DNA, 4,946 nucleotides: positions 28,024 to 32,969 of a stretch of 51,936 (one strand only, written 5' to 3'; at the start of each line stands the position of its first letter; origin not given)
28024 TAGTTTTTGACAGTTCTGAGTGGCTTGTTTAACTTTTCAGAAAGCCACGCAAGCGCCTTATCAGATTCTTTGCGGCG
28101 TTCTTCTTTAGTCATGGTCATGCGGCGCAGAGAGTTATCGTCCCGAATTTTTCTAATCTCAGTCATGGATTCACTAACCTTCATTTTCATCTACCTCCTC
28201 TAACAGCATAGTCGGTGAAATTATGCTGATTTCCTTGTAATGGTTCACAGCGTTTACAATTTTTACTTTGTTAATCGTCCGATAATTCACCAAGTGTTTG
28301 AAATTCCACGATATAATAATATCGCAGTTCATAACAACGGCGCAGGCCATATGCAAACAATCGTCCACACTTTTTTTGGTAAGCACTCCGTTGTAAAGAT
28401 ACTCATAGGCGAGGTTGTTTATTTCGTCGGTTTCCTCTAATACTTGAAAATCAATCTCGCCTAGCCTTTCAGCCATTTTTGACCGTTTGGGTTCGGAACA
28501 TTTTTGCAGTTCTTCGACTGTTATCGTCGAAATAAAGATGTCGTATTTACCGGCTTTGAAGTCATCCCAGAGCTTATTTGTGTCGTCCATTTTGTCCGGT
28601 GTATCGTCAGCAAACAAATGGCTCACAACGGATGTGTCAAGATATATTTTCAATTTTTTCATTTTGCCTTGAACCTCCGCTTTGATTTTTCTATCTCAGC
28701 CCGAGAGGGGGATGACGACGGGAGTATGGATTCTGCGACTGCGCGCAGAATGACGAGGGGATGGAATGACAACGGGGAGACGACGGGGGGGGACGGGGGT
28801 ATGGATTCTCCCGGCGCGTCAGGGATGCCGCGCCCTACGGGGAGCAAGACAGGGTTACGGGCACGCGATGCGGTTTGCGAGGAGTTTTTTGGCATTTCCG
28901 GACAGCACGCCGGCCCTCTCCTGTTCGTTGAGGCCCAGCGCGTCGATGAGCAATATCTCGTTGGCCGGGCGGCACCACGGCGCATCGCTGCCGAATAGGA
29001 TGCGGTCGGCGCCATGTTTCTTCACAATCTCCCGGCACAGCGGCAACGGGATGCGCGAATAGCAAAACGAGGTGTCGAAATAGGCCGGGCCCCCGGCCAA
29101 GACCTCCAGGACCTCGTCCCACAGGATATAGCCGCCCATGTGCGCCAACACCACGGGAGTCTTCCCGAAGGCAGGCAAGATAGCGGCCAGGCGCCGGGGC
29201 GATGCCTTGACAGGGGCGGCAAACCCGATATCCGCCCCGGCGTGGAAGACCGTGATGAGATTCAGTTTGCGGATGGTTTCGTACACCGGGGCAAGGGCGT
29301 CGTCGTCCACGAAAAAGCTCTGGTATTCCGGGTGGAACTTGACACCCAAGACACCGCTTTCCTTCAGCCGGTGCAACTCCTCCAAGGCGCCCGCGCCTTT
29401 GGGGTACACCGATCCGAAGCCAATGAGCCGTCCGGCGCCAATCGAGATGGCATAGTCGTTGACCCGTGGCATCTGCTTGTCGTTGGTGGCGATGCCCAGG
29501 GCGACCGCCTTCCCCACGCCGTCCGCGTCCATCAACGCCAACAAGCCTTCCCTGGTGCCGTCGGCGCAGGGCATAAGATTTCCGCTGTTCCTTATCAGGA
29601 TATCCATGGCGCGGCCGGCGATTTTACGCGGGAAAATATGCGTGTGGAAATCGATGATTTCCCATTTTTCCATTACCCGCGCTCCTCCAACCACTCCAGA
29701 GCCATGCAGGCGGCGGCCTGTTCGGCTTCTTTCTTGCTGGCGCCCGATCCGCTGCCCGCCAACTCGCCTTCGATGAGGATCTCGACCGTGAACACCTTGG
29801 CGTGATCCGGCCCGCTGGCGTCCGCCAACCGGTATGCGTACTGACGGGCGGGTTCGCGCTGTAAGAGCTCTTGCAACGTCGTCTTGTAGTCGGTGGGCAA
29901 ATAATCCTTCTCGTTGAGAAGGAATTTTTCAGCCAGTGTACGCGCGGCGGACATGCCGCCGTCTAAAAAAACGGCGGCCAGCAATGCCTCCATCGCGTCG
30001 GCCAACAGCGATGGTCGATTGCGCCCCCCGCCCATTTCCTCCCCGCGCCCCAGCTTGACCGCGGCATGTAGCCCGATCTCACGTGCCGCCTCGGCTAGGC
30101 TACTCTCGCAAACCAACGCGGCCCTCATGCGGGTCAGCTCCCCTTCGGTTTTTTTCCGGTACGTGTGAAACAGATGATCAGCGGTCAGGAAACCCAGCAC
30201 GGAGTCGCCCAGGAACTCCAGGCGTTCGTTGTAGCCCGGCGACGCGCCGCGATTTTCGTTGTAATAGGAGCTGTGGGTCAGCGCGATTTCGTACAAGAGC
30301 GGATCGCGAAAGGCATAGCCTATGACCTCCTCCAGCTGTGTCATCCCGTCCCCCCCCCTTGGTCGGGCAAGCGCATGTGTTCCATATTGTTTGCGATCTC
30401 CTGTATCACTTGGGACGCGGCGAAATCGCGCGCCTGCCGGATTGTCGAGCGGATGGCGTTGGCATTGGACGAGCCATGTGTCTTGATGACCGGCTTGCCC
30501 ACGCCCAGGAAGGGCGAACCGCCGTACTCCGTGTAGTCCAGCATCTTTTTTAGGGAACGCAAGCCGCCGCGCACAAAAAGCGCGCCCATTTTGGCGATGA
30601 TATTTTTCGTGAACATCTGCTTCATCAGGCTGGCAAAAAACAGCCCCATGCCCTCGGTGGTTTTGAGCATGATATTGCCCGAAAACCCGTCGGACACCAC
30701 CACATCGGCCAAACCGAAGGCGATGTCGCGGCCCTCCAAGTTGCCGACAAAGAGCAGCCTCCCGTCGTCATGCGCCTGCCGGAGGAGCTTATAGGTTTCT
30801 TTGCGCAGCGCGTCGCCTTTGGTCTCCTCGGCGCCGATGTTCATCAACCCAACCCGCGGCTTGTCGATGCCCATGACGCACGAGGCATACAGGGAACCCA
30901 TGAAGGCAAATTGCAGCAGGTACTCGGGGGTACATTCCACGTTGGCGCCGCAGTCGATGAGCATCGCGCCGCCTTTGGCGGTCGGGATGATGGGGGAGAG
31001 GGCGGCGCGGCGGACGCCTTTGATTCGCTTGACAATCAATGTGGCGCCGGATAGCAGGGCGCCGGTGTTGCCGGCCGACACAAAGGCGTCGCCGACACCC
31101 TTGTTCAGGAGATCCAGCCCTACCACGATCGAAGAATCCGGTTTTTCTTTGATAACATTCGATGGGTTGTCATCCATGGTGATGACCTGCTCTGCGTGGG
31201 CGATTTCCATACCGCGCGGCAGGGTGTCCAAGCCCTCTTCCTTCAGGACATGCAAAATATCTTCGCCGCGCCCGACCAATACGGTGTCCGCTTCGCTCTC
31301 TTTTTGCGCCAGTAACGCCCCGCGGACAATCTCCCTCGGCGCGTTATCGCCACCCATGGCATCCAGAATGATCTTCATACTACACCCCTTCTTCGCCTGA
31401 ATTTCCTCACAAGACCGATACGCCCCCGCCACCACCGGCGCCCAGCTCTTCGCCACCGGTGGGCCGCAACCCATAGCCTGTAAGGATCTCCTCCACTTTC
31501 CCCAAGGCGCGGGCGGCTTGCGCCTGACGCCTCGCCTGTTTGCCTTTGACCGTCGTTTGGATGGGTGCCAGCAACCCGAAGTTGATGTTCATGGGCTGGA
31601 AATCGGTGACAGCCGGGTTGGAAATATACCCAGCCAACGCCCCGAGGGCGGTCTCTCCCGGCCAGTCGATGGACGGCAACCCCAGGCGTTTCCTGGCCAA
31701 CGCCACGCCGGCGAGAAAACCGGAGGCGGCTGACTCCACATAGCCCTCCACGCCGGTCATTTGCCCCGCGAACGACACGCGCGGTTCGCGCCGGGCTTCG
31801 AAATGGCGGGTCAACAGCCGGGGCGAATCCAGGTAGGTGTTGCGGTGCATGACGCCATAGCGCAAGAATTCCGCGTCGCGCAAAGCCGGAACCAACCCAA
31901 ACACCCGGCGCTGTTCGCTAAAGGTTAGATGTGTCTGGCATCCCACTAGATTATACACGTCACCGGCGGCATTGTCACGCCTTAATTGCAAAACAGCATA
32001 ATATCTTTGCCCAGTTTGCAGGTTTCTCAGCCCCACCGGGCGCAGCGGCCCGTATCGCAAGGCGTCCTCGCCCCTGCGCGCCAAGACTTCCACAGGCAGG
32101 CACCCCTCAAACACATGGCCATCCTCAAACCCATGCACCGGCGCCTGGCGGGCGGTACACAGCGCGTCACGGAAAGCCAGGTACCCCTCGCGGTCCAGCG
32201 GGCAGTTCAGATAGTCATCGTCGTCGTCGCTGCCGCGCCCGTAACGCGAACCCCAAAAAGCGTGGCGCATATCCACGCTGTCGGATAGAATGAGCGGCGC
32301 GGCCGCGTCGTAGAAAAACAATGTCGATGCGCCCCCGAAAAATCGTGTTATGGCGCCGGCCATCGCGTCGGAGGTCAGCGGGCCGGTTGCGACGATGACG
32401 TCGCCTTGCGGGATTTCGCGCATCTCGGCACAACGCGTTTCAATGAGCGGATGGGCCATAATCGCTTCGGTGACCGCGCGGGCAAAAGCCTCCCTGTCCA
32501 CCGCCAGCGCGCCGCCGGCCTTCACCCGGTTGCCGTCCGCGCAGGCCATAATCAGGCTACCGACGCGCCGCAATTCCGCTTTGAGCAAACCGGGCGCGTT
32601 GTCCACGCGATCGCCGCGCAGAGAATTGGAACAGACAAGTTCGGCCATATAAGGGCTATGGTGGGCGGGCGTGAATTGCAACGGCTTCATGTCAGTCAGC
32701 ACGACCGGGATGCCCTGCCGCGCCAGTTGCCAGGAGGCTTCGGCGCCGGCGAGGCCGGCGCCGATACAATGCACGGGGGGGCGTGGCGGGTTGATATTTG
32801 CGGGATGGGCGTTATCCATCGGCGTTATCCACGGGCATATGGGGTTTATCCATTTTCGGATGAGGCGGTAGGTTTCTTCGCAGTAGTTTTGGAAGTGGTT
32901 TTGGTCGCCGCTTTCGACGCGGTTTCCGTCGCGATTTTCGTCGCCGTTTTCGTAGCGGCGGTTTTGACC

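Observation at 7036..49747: Recurrent duplication of the last 12-18 nt of genes, stop codon included, immediately downstream, with 0-175 nt of filler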

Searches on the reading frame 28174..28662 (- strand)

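Call 65: search_protein_families(library=pfam, max_evalue=0.5, proteins=[window:28174-28662:-])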
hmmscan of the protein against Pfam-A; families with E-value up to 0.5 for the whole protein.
window:28174-28662:- (162 aa): 4 families
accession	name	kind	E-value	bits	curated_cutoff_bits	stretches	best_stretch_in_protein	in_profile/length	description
PF01850.27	PIN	-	2.5e-07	31.8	23.6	1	6-116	1-108/120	PIN domain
PF13470.12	PIN_3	-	1.9e-06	29.1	27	1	6-122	2-115/115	PIN domain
PF16289.11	PIN_12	-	0.03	15.1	32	1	6-56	1-49/172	PIN domain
PF13270.11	CCDC28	-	0.15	12.9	25.6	1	30-82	12-59/88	Coiled-coil domain-containing protein 28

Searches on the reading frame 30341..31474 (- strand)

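Call 55: search_protein_families(library=pfam, proteins=[window:30341-31474:-])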
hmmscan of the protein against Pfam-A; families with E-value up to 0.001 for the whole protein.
window:30341-31474:- (377 aa): 1 family
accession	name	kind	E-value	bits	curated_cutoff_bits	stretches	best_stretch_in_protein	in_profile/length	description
PF02504.20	FA_synthesis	-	3.8e-104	348.7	29.1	1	33-358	1-323/324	Fatty acid synthesis protein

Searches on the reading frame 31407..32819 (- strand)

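Call 55: search_protein_families(library=pfam, proteins=[window:31407-32819:-])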
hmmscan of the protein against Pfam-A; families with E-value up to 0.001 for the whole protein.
window:31407-32819:- (470 aa): 1 family
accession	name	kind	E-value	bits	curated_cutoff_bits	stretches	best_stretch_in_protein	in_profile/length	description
PF01134.28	GIDA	-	3.7e-77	260.4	22.1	1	16-380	2-389/391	Glucose inhibited division protein A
